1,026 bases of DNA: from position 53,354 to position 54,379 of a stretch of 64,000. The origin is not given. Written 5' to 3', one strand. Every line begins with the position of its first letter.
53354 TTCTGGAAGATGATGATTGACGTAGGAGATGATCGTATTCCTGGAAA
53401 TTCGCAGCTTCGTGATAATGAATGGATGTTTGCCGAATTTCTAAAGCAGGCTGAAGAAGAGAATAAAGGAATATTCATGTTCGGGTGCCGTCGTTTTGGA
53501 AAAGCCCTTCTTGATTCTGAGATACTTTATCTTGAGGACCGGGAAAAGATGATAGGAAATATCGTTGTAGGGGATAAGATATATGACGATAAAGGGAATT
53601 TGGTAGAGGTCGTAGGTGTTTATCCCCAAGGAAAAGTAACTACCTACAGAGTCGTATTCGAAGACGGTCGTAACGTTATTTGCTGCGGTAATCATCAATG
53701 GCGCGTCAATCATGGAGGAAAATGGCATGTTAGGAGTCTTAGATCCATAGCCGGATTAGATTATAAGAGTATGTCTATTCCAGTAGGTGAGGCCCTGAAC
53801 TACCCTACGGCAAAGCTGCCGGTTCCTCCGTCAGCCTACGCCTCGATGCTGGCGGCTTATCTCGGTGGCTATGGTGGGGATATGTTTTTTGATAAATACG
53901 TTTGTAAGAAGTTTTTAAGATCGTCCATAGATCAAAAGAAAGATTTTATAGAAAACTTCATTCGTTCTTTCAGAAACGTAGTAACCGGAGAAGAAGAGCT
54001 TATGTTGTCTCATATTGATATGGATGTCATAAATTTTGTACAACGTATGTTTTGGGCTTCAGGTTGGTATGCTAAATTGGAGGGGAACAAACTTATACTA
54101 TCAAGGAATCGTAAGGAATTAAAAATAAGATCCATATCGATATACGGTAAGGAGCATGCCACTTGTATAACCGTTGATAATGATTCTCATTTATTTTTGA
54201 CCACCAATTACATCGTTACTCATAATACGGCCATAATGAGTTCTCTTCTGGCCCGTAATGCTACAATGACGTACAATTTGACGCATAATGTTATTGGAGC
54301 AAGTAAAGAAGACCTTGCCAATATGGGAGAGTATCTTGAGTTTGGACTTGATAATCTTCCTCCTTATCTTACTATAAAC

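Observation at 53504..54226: Intein 1 starts with Ala and sits between the Lys and Thr of the Walker A motif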

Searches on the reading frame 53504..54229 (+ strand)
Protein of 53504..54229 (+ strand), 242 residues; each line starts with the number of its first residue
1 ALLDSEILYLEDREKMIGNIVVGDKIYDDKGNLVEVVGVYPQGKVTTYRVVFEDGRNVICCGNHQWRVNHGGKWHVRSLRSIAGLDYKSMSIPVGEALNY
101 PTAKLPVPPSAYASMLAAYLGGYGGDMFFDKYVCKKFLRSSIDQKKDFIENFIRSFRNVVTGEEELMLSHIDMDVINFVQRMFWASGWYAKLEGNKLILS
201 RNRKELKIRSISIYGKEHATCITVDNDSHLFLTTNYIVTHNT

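Call 3: search_protein_families(library=pfam, proteins=[window:53504-54226:+], max_evalue=0.1)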
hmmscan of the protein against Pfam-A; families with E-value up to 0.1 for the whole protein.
window:53504-54226:+ (241 aa): 3 families
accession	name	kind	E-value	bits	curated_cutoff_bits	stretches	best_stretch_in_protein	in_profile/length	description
PF05593.20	RHS_repeat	-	0.01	16.7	22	1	27-49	1-21/38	RHS Repeat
PF05203.21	Hom_end_hint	-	0.022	15.2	32.1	0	6-54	7-54/228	Hom_end-associated Hint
PF14890.11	Intein_splicing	-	0.069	13.4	35.8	1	42-241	45-155/155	Intein splicing domain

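Call 4: search_solved_structures(query=window:53504-54229:+, max_evalue=10, show_alignments=3)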
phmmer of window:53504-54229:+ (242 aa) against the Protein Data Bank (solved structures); distinct sequences matched with E-value up to 10: 16.
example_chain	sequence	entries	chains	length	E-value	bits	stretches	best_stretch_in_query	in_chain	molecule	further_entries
6riz_A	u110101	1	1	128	1.4e-08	37.8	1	15-71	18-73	gp41-1 intein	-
6qaz_A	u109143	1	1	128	1.6e-06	31.2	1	15-71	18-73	cyanophage-like gp41-1 intein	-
6bs8_A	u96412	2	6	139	0.00089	22.1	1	17-74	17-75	Replicative DNA helicase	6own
6rix_A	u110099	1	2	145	0.00099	22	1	17-81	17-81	Replicative DNA helicase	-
6riy_A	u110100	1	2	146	0.0022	20.8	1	17-80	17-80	Replicative DNA helicase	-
6itz_A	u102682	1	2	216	0.069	16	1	6-95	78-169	Peroxiredoxin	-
6iu0_A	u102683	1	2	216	0.078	15.8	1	6-94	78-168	Peroxiredoxin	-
8hh0_A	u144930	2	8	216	0.078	15.8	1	6-94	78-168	Peroxiredoxin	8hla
8hla_A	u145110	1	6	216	0.078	15.8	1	6-94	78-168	Peroxiredoxin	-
5xj0_G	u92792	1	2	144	0.13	15.1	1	146-219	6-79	gp39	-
7us9_A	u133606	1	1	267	0.14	15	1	111-157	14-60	Spike glycoprotein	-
3wod_G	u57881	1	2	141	0.15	14.9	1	147-219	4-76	Putative uncharacterized protein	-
7usb_A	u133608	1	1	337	0.17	14.6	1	111-157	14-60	Spike glycoprotein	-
3w6g_A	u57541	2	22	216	0.81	12.5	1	25-60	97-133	Probable peroxiredoxin | Peroxiredoxin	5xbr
6iu1_A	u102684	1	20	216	0.84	12.4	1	25-60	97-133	Peroxiredoxin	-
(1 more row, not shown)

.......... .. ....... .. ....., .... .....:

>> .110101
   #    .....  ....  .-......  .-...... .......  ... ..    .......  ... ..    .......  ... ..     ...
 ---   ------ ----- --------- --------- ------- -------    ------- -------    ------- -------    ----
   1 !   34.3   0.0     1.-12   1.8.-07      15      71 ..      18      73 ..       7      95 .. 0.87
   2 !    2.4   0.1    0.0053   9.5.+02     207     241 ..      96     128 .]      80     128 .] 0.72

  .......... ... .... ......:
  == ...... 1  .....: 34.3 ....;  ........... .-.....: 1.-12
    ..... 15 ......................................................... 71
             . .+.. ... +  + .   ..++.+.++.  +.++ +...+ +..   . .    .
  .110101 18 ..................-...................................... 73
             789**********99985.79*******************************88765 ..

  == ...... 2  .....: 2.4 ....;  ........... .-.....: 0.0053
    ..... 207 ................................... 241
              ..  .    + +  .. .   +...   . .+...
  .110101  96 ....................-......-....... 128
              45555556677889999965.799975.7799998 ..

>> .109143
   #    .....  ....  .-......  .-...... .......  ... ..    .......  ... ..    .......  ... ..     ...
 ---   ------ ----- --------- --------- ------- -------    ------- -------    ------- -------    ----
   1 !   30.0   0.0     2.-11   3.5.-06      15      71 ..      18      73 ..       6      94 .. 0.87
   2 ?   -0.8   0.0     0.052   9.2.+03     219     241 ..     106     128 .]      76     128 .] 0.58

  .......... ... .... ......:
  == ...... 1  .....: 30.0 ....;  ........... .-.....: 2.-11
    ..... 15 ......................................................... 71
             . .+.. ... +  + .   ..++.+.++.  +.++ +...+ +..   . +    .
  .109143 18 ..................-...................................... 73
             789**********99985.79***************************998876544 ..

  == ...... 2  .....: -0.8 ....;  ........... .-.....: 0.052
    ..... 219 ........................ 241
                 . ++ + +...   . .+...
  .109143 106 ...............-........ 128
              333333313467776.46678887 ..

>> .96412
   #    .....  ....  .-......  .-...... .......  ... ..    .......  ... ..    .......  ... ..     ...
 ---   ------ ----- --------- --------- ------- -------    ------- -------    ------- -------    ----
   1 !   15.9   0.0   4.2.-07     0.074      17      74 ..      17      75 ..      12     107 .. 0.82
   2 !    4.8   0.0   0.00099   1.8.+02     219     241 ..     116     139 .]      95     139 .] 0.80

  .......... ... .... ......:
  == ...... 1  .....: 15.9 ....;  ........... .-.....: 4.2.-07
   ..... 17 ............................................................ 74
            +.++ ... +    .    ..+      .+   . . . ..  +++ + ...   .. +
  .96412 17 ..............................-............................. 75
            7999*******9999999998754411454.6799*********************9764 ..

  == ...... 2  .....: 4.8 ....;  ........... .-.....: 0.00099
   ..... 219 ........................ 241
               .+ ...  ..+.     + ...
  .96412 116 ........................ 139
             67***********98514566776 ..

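Call 6: find_homologous_proteins(query=window:53504-54226:+, max_evalue=0.001)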
Query window:53504-54226:+ (241 aa): 13 proteins with E <= 0.001 among 448 candidates.
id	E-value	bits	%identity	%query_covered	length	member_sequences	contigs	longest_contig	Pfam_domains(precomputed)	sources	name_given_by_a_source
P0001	3.2e-159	546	99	100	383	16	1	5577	-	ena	-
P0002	2.2e-140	484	98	90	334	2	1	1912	-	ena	-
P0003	5.3e-97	342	64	100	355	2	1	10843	-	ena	-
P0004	6.2e-91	322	96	63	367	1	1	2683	-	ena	-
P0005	1.8e-53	200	41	100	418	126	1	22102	-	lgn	-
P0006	4.2e-41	159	100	31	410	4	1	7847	-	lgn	-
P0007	4.7e-40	156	100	31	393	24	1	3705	-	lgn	-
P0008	1.8e-36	144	100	29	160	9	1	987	-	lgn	-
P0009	1.4e-35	141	61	44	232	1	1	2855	-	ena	-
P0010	1.6e-32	131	91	29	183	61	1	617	-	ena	-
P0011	1.3e-30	125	98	25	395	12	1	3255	-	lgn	-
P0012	2.4e-22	98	96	22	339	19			-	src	-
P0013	9.9e-14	70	95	18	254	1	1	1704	-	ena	-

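Call 22: search_solved_structures(query=A1, max_evalue=1, show_alignments=5)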
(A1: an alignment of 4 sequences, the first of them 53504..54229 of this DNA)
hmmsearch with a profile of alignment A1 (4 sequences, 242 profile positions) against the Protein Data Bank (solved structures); distinct sequences matched with E-value up to 1: 10.
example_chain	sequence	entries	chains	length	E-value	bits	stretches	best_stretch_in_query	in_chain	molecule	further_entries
6riz_A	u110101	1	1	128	1.3e-12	51.2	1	10-72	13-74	gp41-1 intein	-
6qaz_A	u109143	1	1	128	1.7e-10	44.3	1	10-73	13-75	cyanophage-like gp41-1 intein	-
6bs8_A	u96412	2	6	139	2e-05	27.7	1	15-73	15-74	Replicative DNA helicase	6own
6rix_A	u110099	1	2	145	2.7e-05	27.2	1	15-67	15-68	Replicative DNA helicase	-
6riy_A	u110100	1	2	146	5.5e-05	26.2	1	15-67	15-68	Replicative DNA helicase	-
2db0_A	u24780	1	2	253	0.13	15.2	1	54-169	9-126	253aa long hypothetical protein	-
7usb_A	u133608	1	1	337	0.28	14.1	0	112-154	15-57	Spike glycoprotein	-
7us9_A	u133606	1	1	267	0.33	13.9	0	112-154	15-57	Spike glycoprotein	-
1a3w_A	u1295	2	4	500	0.41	13.6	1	60-179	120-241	PYRUVATE KINASE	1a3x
8xje_A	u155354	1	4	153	0.44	13.4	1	111-169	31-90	YqeY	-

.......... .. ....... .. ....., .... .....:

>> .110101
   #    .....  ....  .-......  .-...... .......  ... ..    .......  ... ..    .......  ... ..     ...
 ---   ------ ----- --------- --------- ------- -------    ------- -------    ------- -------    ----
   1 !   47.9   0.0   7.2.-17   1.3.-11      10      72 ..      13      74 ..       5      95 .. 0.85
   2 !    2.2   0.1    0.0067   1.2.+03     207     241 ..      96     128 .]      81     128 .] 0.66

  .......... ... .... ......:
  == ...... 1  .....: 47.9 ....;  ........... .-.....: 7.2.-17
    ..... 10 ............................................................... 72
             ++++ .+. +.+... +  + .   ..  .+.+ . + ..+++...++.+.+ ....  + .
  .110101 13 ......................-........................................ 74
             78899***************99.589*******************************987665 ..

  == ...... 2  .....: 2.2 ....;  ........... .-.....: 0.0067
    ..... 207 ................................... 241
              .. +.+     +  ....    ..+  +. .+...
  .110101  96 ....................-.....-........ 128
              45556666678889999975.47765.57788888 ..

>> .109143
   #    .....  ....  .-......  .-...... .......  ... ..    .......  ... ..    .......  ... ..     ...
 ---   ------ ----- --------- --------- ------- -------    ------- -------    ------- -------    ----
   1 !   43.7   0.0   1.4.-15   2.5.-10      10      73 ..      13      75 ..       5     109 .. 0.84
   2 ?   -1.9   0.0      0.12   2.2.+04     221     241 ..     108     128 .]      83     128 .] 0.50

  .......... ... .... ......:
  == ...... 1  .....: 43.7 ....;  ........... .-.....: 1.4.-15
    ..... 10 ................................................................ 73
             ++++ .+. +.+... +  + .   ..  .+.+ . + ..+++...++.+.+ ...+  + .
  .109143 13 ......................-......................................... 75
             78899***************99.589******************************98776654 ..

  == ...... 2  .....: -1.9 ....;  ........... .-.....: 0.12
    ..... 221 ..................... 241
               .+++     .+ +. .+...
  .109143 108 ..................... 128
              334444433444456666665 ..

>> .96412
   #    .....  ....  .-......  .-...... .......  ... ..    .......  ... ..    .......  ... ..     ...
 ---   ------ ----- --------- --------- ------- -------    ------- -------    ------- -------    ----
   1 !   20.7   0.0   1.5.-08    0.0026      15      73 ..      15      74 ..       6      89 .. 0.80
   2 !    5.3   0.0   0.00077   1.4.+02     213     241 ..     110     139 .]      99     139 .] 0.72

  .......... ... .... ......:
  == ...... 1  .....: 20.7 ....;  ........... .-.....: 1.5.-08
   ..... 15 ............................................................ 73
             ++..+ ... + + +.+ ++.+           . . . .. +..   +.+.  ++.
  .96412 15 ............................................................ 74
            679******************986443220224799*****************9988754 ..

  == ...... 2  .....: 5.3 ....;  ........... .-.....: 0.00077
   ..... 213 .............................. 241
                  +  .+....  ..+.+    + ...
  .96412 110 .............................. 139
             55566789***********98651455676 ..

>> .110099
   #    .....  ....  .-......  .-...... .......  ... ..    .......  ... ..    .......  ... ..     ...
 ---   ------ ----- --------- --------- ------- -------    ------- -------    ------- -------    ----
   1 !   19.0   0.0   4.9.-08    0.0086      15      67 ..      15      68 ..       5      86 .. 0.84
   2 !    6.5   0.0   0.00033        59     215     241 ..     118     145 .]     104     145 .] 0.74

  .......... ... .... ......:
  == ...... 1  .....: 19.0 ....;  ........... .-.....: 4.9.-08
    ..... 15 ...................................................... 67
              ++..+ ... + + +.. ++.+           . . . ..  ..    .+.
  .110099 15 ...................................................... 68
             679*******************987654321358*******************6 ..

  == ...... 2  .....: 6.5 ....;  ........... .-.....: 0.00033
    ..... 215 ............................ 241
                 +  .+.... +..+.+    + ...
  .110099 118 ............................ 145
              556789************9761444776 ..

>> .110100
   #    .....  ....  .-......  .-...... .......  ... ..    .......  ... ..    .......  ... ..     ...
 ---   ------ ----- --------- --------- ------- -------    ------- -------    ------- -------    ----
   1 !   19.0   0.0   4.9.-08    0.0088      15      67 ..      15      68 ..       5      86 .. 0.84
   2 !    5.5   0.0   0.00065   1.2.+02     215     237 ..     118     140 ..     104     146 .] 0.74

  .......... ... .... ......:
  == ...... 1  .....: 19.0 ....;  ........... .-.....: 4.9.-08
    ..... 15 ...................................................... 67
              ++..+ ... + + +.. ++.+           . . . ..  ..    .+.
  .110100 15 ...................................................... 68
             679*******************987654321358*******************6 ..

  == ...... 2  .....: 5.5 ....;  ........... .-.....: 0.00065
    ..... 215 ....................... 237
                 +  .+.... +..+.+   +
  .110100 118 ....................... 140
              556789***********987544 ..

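Call 29: search_protein_representatives(alignment_id=A1)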
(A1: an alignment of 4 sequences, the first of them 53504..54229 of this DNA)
Query: 4 sequences, 242 profile positions. Proteins with E-value up to 0.001 (for the whole library): 11094; up to 1e-10: 5896; up to 1e-30: 81. The best 150 are listed.
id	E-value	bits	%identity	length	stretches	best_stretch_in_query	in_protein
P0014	5.2e-126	435.7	-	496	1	1-242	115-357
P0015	6.9e-108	376.3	-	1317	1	1-242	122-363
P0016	2.1e-99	348.5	-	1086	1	1-242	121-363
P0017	8.3e-87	307.3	-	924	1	1-241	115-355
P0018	1.8e-76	273.5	-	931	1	1-242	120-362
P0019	1.4e-71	257.4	-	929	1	1-242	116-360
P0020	3.6e-70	252.8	-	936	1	1-242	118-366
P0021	3.8e-69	249.4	-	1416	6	5-196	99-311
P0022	2.0e-58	214.3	-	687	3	4-242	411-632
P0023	9.1e-57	208.9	-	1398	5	6-160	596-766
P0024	4.2e-54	200.2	-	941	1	1-241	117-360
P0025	5.5e-54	199.8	-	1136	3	16-242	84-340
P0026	1.5e-50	188.6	-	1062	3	1-241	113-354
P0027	1.9e-50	188.2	-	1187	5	1-95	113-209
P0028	3.1e-50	187.5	-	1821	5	7-83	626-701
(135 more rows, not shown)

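Call 37: search_protein_families(library=phrogs, proteins=[window:53504-54226:+], max_evalue=0.001)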
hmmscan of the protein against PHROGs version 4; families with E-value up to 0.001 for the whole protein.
window:53504-54226:+ (241 aa): 4 families
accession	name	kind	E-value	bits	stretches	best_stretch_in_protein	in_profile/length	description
phrog_19299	-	head and packaging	3.8e-13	49.8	1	15-64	46-95/702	terminase large subunit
phrog_510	-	DNA, RNA and nucleotide metabolism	9.9e-09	35.4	1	10-78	417-485/667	DNA primase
phrog_50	-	DNA, RNA and nucleotide metabolism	4.3e-08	33.7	1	12-84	99-171/570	DnaC-like helicase loader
phrog_36964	-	head and packaging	0.0002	20.5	0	16-70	107-162/890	terminase large subunit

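Call 44: predict_structure(alignment_id=A2)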
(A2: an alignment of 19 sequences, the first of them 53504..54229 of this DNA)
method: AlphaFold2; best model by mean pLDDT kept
length: 242 residues; sequences in the alignment: 19
mean_pLDDT: 96.1   pTM: 0.92
mean pLDDT of the five models: 96.1, 95.6, 95.6, 95.5, 95.0
residues with pLDDT >= 90: 231; 70-90: 10; 50-70: 1; < 50: 0
segments of 3 or more residues with pLDDT < 50: none
pLDDT, mean of each block of 10 residues (from residue 1): 97 96 98 98 98 98 97 96 96 96 96 96 86 94 98 94 96 97 98 98 97 98 96 97 76
secondary structure, 60 per line:
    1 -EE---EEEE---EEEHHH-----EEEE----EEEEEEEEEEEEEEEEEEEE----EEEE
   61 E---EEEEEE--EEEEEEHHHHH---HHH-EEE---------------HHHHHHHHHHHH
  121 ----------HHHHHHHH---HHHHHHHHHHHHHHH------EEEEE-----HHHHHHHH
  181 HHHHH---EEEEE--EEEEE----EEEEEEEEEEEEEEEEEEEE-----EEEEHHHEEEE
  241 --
elements in order: E7-10 E14-16 E25-28 E33-52 E57-61 E65-70 E73-78 H79-83 E91-93 H109-120 H131-138 H142-156 E163-167 H173-185 E189-193 E196-200 E205-224 E230-233 E237-240

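Call 46: fold_search(model_id=the predicted structure, library=pdb)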
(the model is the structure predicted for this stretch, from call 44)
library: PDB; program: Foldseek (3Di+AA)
matches with E <= 10: 294; with E <= 0.001: 53
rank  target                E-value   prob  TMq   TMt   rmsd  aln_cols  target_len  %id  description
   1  1dfa                  3.4e-10  1.00  0.70  0.45   7.7       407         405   14  CRYSTAL STRUCTURE OF PI-SCEI IN C2 SPACE GROUP (released 1999-12-08)
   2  1lws_A                1.4e-09  1.00  0.67  0.41   8.6       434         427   13  Crystal structure of the intein homing endonuclease PI-SceI bound to its recognition sequence (released 2002-09-27)
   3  1jva_A                8.5e-09  1.00  0.73  0.44   7.8       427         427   11  CRYSTAL STRUCTURE OF THE VMA1-DERIVED ENDONUCLEASE BEARING THE N AND C EXTEIN PROPEPTIDES (released 2002-08-29)
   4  1um2_B                8.5e-09  1.00  0.67  0.41   9.1       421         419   12  Crystal Structure of the Vma1-Derived Endonuclease with the Ligated Extein Segment (released 2004-09-22)
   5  1jva_B                9.0e-09  1.00  0.73  0.44   8.0       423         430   12  CRYSTAL STRUCTURE OF THE VMA1-DERIVED ENDONUCLEASE BEARING THE N AND C EXTEIN PROPEPTIDES (released 2002-08-29)
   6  1vde_B                1.5e-08  1.00  0.70  0.42   8.1       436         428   12  PI-SCEI, A HOMING ENDONUCLEASE WITH PROTEIN SPLICING ACTIVITY (released 1998-04-08)
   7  1ef0_A                1.7e-08  1.00  0.67  0.41   8.1       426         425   12  CRYSTAL STRUCTURE OF PI-SCEI MINIPRECURSOR (released 2000-06-07)
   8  1lwt_A                1.8e-08  1.00  0.68  0.39   8.8       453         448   11  Crystal structure of the intein homing endonuclease PI-SceI bound to its substrate DNA (Ca2+ free) (released 2002-09-27)
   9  1um2_A                2.1e-08  1.00  0.71  0.44   7.0       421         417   12  Crystal Structure of the Vma1-Derived Endonuclease with the Ligated Extein Segment (released 2004-09-22)
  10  6riy_A                2.3e-08  1.00  0.45  0.81   9.6       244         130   14  Crystal structure of MchDnaB-1 intein (N145AA) (released 2020-05-13)
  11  1vde_A                2.3e-08  1.00  0.63  0.38  10.2       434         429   12  PI-SCEI, A HOMING ENDONUCLEASE WITH PROTEIN SPLICING ACTIVITY (released 1998-04-08)
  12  1ef0_B                3.4e-08  1.00  0.72  0.46   7.6       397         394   12  CRYSTAL STRUCTURE OF PI-SCEI MINIPRECURSOR (released 2000-06-07)
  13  6bs8_B                4.5e-08  1.00  0.43  0.78  10.0       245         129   16  The class 3 DnaB intein from Mycobacterium smegmatis (released 2018-11-21)
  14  6rix_B                8.0e-08  1.00  0.44  0.80  10.4       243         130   15  Crystal structure of MchDnaB-1 intein (released 2020-05-13)
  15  6riz                  1.2e-07  1.00  0.45  0.83   6.1       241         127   17  Crystal structure of gp41-1 intein (C1A, F65W, D107C) (released 2020-04-29)
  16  6rix_A                1.4e-07  1.00  0.47  0.83   6.0       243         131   16  Crystal structure of MchDnaB-1 intein (released 2020-05-13)
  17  6riy_B                1.6e-07  1.00  0.44  0.78  10.2       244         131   14  Crystal structure of MchDnaB-1 intein (N145AA) (released 2020-05-13)
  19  6bs8_C                2.5e-07  1.00  0.44  0.83   9.9       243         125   15  The class 3 DnaB intein from Mycobacterium smegmatis (released 2018-11-21)
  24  6bs8_A                7.6e-07  1.00  0.45  0.84   4.9       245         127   14  The class 3 DnaB intein from Mycobacterium smegmatis (released 2018-11-21)
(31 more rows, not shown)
